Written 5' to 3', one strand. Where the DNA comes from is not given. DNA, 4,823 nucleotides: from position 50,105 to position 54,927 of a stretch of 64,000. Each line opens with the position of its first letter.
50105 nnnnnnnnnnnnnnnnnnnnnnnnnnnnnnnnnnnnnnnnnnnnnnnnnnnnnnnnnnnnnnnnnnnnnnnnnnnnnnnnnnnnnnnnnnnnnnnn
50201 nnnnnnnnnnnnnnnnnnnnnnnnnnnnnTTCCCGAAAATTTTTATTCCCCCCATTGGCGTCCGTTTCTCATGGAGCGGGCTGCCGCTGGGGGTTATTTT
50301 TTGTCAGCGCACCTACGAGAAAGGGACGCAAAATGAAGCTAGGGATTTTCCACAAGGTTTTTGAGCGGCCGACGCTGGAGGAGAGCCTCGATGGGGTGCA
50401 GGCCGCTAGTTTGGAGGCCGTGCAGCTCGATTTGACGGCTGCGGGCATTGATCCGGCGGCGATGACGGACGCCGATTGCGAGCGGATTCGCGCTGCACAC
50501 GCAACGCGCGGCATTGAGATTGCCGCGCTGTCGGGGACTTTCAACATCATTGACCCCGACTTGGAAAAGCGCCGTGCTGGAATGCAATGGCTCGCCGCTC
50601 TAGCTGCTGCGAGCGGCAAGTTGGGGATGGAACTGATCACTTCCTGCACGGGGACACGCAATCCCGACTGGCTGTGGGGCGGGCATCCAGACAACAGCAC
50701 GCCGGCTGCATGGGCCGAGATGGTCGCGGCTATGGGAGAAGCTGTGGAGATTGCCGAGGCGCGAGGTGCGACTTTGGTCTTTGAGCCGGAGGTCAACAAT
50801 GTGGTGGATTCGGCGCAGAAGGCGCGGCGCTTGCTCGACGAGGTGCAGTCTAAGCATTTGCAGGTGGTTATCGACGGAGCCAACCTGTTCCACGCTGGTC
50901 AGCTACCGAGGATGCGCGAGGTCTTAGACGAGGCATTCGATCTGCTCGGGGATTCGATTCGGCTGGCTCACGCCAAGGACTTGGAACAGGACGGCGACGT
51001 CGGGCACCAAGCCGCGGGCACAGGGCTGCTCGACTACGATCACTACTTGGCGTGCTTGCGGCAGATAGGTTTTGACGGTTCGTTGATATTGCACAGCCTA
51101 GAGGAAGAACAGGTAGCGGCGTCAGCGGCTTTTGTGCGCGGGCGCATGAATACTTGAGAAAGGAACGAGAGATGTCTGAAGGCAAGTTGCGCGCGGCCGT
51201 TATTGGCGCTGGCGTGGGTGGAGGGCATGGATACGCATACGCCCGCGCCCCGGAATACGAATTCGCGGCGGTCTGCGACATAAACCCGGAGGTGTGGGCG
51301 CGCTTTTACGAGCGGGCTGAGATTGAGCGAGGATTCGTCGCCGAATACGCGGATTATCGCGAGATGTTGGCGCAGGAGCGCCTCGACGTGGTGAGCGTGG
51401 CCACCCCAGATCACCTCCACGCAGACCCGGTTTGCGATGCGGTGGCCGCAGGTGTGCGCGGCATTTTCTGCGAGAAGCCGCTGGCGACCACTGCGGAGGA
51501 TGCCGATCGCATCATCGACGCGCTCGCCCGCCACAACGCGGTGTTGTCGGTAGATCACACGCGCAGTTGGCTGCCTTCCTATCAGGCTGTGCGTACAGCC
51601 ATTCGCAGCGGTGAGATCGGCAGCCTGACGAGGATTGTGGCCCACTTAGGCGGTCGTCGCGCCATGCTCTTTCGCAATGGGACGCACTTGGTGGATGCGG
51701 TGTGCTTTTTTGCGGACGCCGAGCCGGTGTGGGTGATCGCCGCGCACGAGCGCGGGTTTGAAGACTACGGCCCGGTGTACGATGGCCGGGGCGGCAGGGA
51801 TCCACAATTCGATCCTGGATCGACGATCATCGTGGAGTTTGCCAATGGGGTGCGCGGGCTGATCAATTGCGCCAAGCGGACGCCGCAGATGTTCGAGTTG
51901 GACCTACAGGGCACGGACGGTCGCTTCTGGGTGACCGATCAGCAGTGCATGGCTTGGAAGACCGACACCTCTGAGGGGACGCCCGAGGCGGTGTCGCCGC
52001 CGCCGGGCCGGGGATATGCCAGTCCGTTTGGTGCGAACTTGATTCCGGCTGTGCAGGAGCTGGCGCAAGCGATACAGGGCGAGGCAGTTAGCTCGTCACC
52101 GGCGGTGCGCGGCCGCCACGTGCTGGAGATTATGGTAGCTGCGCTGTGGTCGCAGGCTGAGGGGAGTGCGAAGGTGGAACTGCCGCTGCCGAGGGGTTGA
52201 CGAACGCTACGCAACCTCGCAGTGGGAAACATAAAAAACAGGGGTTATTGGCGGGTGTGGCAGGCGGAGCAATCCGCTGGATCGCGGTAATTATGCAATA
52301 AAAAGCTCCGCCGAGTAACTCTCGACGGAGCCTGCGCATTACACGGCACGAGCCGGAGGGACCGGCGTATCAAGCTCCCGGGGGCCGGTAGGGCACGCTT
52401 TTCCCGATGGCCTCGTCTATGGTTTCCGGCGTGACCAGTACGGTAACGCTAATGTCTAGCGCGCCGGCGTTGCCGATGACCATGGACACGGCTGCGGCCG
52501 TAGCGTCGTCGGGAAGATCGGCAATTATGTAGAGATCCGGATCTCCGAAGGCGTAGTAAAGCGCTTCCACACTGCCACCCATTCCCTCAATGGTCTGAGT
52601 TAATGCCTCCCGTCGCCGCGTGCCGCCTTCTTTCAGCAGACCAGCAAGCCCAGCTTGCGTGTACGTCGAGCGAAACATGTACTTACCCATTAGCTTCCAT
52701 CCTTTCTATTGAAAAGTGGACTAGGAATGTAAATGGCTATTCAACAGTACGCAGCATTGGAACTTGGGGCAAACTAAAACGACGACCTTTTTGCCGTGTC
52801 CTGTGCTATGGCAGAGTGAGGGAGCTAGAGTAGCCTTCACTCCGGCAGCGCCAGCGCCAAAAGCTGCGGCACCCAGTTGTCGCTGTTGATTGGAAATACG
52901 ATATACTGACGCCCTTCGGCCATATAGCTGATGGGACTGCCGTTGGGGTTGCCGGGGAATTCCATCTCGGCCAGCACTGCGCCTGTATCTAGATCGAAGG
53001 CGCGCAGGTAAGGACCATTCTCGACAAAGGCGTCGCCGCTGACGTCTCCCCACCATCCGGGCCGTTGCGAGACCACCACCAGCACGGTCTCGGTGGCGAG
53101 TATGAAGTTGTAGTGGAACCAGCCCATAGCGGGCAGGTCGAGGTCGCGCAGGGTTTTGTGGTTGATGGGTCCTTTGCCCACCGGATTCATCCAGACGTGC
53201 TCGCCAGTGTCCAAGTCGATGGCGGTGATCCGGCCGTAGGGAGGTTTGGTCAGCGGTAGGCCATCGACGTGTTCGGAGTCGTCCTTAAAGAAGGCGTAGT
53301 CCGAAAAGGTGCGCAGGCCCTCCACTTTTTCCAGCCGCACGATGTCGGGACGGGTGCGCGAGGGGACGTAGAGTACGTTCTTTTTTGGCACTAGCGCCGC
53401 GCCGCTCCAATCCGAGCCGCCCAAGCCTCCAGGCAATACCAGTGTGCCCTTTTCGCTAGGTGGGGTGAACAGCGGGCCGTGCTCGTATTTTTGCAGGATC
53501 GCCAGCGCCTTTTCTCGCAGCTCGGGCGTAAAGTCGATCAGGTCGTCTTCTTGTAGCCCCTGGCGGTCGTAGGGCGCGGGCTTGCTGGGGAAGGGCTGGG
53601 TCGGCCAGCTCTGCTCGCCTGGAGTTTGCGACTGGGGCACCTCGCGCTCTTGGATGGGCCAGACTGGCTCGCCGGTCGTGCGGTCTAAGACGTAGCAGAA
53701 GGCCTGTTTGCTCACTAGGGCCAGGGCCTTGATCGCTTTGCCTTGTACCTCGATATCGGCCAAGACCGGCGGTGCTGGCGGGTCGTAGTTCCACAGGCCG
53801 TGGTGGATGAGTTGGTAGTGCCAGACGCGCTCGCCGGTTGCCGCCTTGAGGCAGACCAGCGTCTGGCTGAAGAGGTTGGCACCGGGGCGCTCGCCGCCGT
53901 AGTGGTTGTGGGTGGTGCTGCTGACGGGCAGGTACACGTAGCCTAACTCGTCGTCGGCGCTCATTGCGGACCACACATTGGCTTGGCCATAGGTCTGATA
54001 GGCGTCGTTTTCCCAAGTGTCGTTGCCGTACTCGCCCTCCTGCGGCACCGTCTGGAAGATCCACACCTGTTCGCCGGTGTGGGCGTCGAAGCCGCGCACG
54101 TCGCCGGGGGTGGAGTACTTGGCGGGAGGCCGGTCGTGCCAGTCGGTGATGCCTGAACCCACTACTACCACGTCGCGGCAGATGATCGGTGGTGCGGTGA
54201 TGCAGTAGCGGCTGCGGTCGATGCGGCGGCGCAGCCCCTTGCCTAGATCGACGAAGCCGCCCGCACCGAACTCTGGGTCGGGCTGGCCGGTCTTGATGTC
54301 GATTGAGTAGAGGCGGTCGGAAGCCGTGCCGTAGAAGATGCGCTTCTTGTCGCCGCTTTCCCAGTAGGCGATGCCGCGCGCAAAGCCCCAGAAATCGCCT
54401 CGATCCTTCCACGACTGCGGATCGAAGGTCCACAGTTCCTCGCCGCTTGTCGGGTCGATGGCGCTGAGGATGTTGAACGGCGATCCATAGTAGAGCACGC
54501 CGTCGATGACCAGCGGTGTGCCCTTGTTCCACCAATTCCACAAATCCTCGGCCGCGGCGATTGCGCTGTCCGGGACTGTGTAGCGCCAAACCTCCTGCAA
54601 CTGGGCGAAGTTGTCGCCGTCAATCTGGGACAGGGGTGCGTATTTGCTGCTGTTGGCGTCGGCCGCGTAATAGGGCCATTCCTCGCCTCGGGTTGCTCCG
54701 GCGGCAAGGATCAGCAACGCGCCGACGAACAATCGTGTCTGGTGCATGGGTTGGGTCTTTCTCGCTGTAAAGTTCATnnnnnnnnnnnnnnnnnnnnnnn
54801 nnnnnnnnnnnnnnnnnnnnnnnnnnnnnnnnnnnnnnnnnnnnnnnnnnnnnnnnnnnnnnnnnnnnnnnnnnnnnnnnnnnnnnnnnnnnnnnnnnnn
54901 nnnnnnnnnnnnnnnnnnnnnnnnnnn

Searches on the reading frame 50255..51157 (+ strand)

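Call 67: search_protein_families(library=pfam, proteins=[window:50255-51157:+], max_evalue=0.001)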
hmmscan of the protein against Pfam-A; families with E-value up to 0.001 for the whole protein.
window:50255-51157:+ (300 aa): 1 family
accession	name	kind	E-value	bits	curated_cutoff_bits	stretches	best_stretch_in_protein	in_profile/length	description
PF01261.30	AP_endonuc_2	-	8.8e-32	111.2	31.1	1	50-294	6-246/249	Xylose isomerase-like TIM barrel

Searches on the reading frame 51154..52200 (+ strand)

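Call 67: search_protein_families(library=pfam, proteins=[window:51154-52200:+], max_evalue=0.001)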
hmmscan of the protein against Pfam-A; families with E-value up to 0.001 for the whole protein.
window:51154-52200:+ (348 aa): 3 families
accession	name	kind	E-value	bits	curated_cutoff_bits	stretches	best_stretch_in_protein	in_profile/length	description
PF01408.29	GFO_IDH_MocA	-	3.9e-23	82.8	24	1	12-135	1-120/120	Oxidoreductase family, NAD-binding Rossmann fold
PF22725.1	GFO_IDH_MocA_C3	-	1.6e-09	38.3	27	1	143-258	1-123/124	GFO/IDH/MocA C-terminal domain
PF02894.22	GFO_IDH_MocA_C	-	0.00038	20.8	22.9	1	172-343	43-218/218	Oxidoreductase family, C-terminal alpha/beta domain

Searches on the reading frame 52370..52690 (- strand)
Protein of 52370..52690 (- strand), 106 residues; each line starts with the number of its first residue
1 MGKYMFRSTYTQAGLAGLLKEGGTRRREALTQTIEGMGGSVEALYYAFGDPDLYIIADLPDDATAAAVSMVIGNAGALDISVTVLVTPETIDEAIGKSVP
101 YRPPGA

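Call 67: search_protein_families(library=pfam, proteins=[window:52370-52690:-], max_evalue=0.001)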
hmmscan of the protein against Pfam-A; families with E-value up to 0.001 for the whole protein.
window:52370-52690:- (106 aa): 1 family
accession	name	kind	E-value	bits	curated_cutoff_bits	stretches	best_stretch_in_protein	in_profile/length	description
PF08734.17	GYD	-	1.3e-23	83.2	31.4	1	4-95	1-91/91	GYD domain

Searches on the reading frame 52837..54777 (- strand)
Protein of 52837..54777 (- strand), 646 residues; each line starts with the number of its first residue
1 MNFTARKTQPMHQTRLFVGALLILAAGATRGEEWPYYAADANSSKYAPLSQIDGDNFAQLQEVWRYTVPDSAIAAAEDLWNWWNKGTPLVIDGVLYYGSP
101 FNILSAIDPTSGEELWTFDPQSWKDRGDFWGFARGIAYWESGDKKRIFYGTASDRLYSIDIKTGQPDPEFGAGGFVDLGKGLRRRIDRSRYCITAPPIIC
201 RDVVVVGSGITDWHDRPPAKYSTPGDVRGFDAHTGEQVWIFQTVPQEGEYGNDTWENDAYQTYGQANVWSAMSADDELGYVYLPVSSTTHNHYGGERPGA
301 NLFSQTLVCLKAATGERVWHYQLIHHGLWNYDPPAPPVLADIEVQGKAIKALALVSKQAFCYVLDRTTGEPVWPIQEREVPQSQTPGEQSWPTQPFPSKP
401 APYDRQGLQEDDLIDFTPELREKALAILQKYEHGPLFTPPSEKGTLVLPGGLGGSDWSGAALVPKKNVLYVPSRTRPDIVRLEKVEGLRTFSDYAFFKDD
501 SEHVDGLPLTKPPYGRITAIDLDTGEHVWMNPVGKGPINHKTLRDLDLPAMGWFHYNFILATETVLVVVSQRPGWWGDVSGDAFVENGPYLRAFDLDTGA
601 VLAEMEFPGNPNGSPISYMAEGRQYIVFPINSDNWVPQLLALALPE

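Call 7: search_protein_families(library=pfam, proteins=[window:52837-54777:-], max_evalue=0.01)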
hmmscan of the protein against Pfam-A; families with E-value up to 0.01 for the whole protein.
window:52837-54777:- (646 aa): 2 families
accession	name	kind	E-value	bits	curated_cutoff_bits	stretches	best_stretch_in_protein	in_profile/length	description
PF01011.28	PQQ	-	4.9e-181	603.9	26.7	1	34-626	1-595/595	Glucose/ethanol/alcohol dehydrogenase, beta-propeller domain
PF13360.13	PQQ_2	-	2.4e-15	57.2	27.6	3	103-244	4-102/233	Outer membrane protein assembly factor BamB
